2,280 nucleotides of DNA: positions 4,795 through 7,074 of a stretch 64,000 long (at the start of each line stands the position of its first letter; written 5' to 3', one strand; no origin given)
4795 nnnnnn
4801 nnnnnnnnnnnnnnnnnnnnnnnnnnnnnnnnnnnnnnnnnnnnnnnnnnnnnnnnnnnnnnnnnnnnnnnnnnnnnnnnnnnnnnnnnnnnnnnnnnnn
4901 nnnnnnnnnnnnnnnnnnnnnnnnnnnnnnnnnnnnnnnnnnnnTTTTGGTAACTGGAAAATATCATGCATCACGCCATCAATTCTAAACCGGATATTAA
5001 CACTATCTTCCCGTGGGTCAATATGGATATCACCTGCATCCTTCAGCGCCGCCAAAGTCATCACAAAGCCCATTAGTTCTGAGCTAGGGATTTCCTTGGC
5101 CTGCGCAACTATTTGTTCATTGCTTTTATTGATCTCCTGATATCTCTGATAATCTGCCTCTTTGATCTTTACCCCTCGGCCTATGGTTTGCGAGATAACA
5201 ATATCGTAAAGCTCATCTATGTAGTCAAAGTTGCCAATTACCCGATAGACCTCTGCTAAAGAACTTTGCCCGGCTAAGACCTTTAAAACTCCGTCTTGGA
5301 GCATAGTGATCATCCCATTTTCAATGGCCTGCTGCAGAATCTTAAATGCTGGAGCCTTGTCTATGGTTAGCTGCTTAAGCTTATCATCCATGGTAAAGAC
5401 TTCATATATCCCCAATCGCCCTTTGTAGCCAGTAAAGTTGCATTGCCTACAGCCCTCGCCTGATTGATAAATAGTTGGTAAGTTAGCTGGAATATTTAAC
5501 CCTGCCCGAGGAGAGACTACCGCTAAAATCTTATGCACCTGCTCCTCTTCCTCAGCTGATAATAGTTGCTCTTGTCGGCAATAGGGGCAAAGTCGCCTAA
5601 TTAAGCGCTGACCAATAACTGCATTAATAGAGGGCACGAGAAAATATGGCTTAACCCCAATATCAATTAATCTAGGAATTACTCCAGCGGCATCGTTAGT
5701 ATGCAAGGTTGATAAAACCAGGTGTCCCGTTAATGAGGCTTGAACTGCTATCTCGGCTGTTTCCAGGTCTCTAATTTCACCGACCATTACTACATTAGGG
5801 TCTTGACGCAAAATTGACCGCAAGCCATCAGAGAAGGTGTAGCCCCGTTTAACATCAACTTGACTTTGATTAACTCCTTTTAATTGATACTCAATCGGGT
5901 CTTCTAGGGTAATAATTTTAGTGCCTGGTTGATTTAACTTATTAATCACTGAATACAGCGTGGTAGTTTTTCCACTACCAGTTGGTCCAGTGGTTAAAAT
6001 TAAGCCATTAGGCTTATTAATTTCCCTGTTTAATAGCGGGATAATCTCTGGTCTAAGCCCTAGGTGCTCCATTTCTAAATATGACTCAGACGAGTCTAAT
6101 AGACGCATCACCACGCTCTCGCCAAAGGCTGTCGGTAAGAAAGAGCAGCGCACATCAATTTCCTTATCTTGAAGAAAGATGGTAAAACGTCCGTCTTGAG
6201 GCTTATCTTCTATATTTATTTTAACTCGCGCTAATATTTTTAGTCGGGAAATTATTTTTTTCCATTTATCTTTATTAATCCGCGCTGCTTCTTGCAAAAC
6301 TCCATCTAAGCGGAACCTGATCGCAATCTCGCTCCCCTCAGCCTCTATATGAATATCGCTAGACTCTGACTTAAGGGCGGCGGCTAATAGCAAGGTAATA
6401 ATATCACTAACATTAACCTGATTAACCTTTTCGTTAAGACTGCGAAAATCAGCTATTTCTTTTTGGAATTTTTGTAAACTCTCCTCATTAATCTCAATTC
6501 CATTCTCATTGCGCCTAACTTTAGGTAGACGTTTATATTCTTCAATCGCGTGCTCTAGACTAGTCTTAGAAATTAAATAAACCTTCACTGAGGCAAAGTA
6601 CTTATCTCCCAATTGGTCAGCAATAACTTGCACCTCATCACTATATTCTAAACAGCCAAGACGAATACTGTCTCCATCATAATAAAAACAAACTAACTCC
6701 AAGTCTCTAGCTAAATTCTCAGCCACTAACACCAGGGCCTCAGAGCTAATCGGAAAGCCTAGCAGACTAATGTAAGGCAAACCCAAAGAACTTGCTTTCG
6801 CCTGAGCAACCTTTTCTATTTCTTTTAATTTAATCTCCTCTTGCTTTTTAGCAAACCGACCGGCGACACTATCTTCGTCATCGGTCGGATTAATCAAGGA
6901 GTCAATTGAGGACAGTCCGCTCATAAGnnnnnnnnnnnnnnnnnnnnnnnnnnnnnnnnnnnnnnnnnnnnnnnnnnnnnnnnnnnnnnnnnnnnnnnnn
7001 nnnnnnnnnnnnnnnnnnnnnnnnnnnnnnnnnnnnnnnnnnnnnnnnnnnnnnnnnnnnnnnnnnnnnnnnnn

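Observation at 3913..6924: Covalently duplicated PilB/GspE secretion ATPase: two complete motor modules in one 1003-aa protein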

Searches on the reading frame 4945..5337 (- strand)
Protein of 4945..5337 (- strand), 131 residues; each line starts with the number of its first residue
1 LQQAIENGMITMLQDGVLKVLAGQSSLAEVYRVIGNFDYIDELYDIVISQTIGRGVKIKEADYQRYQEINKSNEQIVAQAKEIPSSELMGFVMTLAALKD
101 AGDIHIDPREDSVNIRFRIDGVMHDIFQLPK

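Call 33: find_related_loci(query=A2, collection=genome_contigs, flank=7000)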
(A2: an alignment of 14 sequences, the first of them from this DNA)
Query A2 (131 aa) in genome_contigs; peptide patterns used: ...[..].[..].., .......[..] (x = any residue, [..] = any of these).
487 stretches matched a pattern; 316 encode a relative of the query (tblastn E <= 1e-3); the best 80 are kept; 80 distinct loci.
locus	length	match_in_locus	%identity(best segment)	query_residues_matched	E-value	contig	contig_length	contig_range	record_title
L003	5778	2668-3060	76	1-131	3e-66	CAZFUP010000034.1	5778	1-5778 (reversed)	MAG TPA_asm: uncultured Gammaproteobacteria bacterium isolate SRP239243_co1_442 genome assembly, contig: NODE_25048_leng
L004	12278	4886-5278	76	1-131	3e-66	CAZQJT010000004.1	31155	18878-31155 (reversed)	MAG TPA_asm: uncultured Gammaproteobacteria bacterium isolate binchicken_co39_618 genome assembly, contig: NODE_3477_len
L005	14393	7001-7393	77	1-131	9e-66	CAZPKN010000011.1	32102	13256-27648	MAG TPA_asm: uncultured Gammaproteobacteria bacterium isolate binchicken_co212_18 genome assembly, contig: NODE_2012_len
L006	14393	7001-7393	71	1-131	2e-60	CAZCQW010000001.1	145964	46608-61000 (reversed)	MAG TPA_asm: uncultured Gammaproteobacteria bacterium isolate SRP285395_co1_539 genome assembly, contig: NODE_75_length_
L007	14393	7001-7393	69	1-131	2e-60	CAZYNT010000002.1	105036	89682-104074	MAG TPA_asm: uncultured Gammaproteobacteria bacterium isolate SRP263991_co4_298 genome assembly, contig: NODE_107_length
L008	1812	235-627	70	1-131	1e-61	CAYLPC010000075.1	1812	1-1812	MAG TPA_asm: uncultured Gammaproteobacteria bacterium isolate SRP192927_co9_22 genome assembly, contig: NODE_98033_lengt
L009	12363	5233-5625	71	1-131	7e-60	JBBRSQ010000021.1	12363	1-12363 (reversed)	MAG: Patescibacteria group bacterium isolate La2_metabat2.105 La2_metabat2.105_K_338568L12363_cov_29.4192, whole genome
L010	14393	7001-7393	69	1-131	7e-60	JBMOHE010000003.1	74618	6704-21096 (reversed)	MAG: Patescibacteria group bacterium isolate Deming_bin.335 contig499, whole genome shotgun sequence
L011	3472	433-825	69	1-131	1e-59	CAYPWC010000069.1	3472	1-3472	MAG TPA_asm: uncultured Gammaproteobacteria bacterium isolate SRP192927_co4_865 genome assembly, contig: NODE_82992_leng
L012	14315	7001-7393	71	1-131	1e-59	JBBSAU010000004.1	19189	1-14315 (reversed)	MAG: Patescibacteria group bacterium isolate La6_metabat2.044 La6_metabat2.044_K_2630718_L_19189_cov_20.1805, whole geno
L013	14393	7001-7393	69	1-131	1e-58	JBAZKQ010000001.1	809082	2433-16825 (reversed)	MAG: Patescibacteria group bacterium isolate SO_2017_LW4_148 scaffold_12_c1_LW137-91_2017, whole genome shotgun sequence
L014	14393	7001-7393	69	1-131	2e-58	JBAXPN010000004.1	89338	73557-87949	MAG: Candidatus Falkowbacteria bacterium isolate ELA532 MAG532_4, whole genome shotgun sequence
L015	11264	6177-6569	68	1-131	6e-58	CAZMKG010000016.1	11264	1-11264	MAG TPA_asm: uncultured Gammaproteobacteria bacterium isolate SRP263991_co7_264 genome assembly, contig: NODE_11466_leng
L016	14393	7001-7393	66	1-131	2e-57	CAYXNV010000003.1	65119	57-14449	MAG TPA_asm: uncultured Gammaproteobacteria bacterium isolate SRP167671_co1_111 genome assembly, contig: NODE_451_length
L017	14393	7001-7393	67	1-131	2e-57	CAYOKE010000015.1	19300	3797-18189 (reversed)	MAG TPA_asm: uncultured Gammaproteobacteria bacterium isolate SRP263991_co1_502 genome assembly, contig: NODE_4061_lengt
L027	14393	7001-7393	66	1-131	4e-56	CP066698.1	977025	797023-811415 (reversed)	MAG: Candidatus Falkowbacteria bacterium isolate NC_groundwater_1683_Pr3_B-0.1um_40_26 chromosome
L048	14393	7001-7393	63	1-131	4e-54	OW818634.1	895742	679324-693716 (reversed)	metagenome genome assembly, chromosome: 1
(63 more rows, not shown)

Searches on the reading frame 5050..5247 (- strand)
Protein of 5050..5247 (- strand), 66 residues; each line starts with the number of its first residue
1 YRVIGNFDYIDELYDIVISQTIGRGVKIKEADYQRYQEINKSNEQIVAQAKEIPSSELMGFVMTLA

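Call 61: search_protein_families(library=pfam, proteins=[window:5050-5247:-], max_evalue=10)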
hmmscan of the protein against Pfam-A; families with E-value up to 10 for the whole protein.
seq(66 aa): 0 families

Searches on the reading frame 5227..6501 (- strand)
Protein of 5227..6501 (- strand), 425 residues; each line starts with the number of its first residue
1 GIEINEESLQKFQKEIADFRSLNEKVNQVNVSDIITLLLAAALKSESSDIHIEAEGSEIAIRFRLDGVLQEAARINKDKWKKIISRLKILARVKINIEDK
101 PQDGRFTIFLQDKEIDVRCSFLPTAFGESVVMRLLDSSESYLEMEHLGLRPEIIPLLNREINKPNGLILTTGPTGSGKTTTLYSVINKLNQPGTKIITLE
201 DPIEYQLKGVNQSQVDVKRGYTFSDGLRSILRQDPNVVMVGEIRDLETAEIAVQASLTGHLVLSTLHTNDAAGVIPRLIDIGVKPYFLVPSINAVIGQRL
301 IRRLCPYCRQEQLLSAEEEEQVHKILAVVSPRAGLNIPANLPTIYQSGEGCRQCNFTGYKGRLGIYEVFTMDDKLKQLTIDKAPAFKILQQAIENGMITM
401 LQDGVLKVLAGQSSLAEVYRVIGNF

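Call 50: search_solved_structures(query=window:5227-6501:-, max_evalue=1e-60, show_alignments=3)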
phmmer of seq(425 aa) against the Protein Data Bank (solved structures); distinct sequences matched with E-value up to 1e-60: 12.
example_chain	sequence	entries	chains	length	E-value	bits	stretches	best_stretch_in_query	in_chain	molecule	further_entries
3jc8_Ba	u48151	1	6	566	3.2e-101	342.3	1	19-418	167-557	Type IV-A pilus assembly ATPase PilB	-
5tsg_B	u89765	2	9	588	2.6e-98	332.7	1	17-421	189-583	Type IV pilus biogenesis ATPase PilB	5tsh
6olj_C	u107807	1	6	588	4.8e-98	331.8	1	17-421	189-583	Type IV pilus biogenesis ATPase PilB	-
4pht_A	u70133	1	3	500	2.6e-97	329.4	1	14-421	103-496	General secretory pathway protein E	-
5zfr_A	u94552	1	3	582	2.9e-97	329.2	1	14-421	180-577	Type IV pilus biogenesis ATPase PilB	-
1p9r_A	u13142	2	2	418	2.1e-96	326.4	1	14-420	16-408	General secretion pathway protein E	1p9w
4kss_A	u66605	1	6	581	2.3e-96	326.3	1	16-421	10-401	Type II secretion system protein E, hemolysin-coregulated protein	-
4ksr_A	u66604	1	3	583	2.3e-96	326.3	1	16-421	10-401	Type II secretion system protein E, Hemolysin-coregulated protein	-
5oiu_A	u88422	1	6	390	2.6e-88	299.7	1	37-419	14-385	Type IV pilus assembly protein PilF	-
5it5_F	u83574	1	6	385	3.3e-88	299.4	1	38-419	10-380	ATP binding motif-containing protein PilF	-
6ejf_A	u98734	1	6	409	4e-88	299.2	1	38-419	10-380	Type IV pilus assembly protein PilF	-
6f8l_G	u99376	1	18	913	1e-87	297.8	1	14-419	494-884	Type IV pilus assembly protein PilF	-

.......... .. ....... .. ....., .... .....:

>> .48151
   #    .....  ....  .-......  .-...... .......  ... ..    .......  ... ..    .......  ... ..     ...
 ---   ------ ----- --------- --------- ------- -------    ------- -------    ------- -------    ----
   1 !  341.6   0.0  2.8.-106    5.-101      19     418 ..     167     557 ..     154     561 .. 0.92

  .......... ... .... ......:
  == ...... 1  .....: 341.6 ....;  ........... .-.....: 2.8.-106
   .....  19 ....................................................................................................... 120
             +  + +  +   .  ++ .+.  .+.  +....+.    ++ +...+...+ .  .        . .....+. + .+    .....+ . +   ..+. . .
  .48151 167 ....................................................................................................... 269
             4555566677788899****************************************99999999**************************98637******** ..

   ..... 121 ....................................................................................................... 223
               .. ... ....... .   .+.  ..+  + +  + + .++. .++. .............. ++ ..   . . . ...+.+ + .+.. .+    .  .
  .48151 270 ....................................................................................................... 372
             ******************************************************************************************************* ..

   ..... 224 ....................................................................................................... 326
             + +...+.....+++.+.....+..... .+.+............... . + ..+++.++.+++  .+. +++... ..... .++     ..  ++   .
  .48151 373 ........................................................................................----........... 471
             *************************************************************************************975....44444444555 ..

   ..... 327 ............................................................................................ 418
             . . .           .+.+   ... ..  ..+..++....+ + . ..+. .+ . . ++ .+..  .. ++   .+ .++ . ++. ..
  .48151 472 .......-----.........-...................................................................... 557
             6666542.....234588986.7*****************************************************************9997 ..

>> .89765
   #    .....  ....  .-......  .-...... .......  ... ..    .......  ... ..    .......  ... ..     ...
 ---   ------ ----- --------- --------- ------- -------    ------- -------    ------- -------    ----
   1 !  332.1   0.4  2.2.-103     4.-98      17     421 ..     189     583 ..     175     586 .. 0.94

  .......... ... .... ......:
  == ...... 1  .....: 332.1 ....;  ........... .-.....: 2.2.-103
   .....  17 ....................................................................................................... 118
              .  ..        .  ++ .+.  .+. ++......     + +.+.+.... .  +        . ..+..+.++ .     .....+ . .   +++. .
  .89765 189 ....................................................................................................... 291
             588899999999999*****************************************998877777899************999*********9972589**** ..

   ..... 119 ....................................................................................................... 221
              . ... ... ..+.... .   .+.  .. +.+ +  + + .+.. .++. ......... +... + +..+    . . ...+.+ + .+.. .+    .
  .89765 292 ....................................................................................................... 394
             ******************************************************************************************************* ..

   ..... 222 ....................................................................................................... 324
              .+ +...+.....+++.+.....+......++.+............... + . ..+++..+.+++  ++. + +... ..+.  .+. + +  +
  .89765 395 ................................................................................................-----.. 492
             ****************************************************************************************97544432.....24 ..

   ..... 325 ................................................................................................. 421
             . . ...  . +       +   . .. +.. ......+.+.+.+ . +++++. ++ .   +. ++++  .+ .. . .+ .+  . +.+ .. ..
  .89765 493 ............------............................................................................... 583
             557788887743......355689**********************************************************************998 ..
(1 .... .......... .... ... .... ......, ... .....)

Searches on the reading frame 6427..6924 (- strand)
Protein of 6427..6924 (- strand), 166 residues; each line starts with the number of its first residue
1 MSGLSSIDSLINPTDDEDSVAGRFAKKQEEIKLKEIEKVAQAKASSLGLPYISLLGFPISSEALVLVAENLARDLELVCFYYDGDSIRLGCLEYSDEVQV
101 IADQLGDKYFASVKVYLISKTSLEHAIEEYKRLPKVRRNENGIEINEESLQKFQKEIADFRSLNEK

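Call 61: search_protein_families(library=pfam, proteins=[window:6427-6924:-], max_evalue=10)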
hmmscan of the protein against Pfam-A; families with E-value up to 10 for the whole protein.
seq(166 aa): 2 families
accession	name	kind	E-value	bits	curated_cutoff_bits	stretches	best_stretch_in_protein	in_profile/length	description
PF05157.20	MshEN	-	0.00039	20.8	23.1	1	47-132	1-85/90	MshEN domain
PF15514.12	ThaI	-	0.1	12.8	25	1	116-153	134-171/203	Restriction endonuclease ThaI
